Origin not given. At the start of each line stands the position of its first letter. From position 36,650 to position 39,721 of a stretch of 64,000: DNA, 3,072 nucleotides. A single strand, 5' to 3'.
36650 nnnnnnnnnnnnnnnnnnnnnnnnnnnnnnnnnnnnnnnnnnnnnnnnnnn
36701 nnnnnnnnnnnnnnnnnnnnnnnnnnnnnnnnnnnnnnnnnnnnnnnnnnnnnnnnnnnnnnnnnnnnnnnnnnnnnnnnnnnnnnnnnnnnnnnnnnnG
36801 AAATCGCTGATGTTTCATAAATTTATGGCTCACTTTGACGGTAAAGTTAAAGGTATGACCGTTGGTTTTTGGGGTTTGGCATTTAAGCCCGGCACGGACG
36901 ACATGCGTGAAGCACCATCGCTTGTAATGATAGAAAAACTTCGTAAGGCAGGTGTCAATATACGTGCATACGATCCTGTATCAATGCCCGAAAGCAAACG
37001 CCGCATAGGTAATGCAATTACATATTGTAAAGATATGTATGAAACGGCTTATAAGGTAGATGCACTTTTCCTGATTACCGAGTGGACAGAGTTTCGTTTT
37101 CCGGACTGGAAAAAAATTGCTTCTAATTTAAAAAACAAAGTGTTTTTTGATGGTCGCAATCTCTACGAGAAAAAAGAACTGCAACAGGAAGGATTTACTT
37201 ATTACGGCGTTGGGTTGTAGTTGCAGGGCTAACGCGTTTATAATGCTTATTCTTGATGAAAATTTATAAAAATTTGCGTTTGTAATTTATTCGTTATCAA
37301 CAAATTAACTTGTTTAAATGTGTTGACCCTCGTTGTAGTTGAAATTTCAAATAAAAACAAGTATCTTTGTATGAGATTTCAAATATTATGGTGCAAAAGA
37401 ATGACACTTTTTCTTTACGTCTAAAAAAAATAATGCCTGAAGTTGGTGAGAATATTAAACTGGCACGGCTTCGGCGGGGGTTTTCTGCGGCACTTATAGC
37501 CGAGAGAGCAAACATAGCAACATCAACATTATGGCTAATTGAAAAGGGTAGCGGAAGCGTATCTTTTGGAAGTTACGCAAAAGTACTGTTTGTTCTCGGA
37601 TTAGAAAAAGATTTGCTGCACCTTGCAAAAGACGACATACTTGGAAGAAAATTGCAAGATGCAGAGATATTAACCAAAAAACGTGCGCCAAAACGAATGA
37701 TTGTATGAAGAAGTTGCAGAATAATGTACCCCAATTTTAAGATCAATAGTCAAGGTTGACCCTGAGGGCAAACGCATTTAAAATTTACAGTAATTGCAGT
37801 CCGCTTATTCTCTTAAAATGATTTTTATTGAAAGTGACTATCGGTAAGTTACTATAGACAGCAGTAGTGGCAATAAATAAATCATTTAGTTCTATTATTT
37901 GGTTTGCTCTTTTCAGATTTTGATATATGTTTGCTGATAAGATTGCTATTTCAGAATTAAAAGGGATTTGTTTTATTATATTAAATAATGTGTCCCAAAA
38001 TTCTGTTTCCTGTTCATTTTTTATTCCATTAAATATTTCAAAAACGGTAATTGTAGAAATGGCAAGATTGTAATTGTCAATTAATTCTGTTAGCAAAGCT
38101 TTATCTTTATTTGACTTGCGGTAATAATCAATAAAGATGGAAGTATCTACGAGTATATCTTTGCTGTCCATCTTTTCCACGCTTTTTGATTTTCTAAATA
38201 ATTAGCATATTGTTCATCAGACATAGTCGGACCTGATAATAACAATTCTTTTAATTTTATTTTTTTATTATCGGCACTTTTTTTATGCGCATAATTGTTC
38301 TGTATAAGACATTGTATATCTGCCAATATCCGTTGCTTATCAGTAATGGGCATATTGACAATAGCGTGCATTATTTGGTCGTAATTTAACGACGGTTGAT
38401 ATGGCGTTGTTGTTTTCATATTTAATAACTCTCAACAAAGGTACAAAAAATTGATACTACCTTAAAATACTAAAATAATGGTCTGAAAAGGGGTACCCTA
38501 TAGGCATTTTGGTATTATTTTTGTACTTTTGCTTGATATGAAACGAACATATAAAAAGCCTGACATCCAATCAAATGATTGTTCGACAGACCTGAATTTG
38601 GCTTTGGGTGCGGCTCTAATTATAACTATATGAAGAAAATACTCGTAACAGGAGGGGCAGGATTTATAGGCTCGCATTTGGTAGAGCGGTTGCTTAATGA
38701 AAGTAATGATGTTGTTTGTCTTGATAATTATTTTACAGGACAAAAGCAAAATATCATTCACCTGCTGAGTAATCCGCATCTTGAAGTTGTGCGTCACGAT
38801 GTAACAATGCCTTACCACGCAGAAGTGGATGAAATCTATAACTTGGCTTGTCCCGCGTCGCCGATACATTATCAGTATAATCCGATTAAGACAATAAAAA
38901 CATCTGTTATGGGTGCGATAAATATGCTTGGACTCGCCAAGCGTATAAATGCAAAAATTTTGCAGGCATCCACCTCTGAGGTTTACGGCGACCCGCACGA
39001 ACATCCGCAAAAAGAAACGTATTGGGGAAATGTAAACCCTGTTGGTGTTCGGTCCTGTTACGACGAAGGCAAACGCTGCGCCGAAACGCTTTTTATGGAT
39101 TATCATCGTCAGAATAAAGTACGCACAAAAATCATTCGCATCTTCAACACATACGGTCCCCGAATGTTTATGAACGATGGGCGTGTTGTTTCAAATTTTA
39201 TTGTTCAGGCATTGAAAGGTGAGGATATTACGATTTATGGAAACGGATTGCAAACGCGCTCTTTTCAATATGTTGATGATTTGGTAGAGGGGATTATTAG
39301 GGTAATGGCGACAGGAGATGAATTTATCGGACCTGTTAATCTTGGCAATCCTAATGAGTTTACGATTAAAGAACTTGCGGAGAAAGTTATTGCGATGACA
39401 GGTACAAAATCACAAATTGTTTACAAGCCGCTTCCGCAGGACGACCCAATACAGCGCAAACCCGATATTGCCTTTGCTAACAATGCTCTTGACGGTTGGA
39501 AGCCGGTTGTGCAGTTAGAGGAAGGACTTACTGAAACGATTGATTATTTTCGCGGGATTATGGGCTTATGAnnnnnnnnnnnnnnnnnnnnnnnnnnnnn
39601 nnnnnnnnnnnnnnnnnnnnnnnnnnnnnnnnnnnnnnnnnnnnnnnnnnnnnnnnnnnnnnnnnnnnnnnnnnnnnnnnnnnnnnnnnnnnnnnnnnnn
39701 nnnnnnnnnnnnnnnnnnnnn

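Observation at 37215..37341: MITE-like insertion exactly at the ugd stop codon with a 9-bp target-site duplication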

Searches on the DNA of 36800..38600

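Call 22: search_rna_families(source=window, start=36800, end=38600, threshold=evalue, max_evalue=1)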
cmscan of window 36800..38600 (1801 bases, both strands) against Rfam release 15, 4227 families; matches with E-value up to 1: 0.
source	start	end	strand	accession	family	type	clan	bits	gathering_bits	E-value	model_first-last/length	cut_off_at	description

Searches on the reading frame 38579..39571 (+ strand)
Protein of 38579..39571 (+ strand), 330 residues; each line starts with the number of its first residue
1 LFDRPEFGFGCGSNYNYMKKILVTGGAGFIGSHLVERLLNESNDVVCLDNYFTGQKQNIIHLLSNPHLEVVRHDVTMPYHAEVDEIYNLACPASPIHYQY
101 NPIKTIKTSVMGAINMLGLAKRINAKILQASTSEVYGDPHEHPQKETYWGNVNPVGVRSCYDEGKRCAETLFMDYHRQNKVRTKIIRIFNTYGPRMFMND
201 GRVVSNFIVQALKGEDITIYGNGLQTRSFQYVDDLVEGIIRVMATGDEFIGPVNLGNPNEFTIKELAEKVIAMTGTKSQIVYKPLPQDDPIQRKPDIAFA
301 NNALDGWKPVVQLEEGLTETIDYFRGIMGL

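Call 24: search_protein_families(library=pfam, proteins=[window:38579-39571:+])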
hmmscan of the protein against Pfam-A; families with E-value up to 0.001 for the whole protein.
window:38579-39571:+ (330 aa): 6 families
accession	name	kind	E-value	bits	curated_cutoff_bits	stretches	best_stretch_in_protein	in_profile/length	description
PF16363.11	GDP_Man_Dehyd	-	3.2e-50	171.9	27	1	22-319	1-331/332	GDP-mannose 4,6 dehydratase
PF01370.27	Epimerase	-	8.2e-49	166.6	20.9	1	21-248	1-230/240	NAD dependent epimerase/dehydratase family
PF07993.18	NAD_binding_4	-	1.2e-11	44.7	20.1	2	80-191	86-207/258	Male sterility protein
PF02719.21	Polysacc_synt_2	-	1.2e-09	38.3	20.2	0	21-126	1-121/293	Polysaccharide biosynthesis protein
PF01073.25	3Beta_HSD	-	2.5e-09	37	22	1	22-240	1-226/280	3-beta hydroxysteroid dehydrogenase/isomerase family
PF04321.23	RmlD_sub_bind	-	1.1e-06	28.3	27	1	20-285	2-241/287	RmlD substrate binding domain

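Call 55: search_protein_families(library=ncbifam, proteins=[window:38630-39571:+], max_evalue=0.01)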
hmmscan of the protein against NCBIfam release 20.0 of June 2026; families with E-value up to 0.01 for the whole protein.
window:38630-39571:+ (313 aa): 30 families (the best 25 are shown)
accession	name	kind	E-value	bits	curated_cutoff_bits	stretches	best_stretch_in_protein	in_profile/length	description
TIGR01181.1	dTDP_gluc_dehyt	equivalog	4.6e-38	131.1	365.1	1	3-308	1-312/321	dTDP-glucose 4,6-dehydratase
TIGR04180.1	EDH_00030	hypoth_equivalog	1.2e-37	129.6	475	1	4-265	1-264/297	NAD-dependent 4,6-dehydratase LegB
NF005998.1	PRK08125.1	equivalog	3.3e-30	105.1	777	1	2-307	316-649/649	bifunctional UDP-4-amino-4-deoxy-L-arabinose formyltransferase/UDP-glucuronic acid oxidase ArnA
NF008872.0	PRK11908.1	equivalog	4.7e-29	101.5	294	1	1-309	1-337/349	bifunctional UDP-4-keto-pentose/UDP-xylose synthase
TIGR01179.1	galE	equivalog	2.1e-25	89.3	262.3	1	3-304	1-322/332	UDP-glucose 4-epimerase GalE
NF007582.0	PRK10217.1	equivalog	5.2e-23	81.7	698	1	1-252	1-265/355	dTDP-glucose 4,6-dehydratase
NF007490.0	PRK10084.1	subfamily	1.4e-20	73.6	649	1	3-307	2-334/361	dTDP-glucose 4,6-dehydratase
TIGR02197.1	heptose_epim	equivalog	3.7e-20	72.3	274.6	1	4-275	1-280/316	ADP-glyceromanno-heptose 6-epimerase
NF011728.1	PRK15181.1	equivalog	7.3e-17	61.4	760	1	2-228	16-251/348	Vi polysaccharide biosynthesis UDP-N-acetylglucosaminuronic acid C-4 epimerase TviC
NF047922.1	GDPFucSynFcl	equivalog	2.9e-16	59.8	500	1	2-307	3-301/308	GDP-L-fucose synthase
TIGR02622.1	CDP_4_6_dhtase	equivalog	4.7e-12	45.7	278.45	1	2-309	5-332/352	CDP-glucose 4,6-dehydratase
NF007956.0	PRK10675.1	subfamily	5.8e-11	42.1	394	1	3-217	2-232/338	UDP-glucose 4-epimerase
TIGR01777.1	yfcH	hypoth_equivalog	6.8e-10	39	207.35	1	4-255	1-239/292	TIGR01777 family oxidoreductase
NF008360.0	PRK11150.1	equivalog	1.1e-09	37.9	452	1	4-270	2-266/310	ADP-glyceromanno-heptose 6-epimerase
NF041015.1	UDPsulfquin_syn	equivalog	1.4e-09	37.5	575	1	184-225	236-277/384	UDP-sulfoquinovose synthase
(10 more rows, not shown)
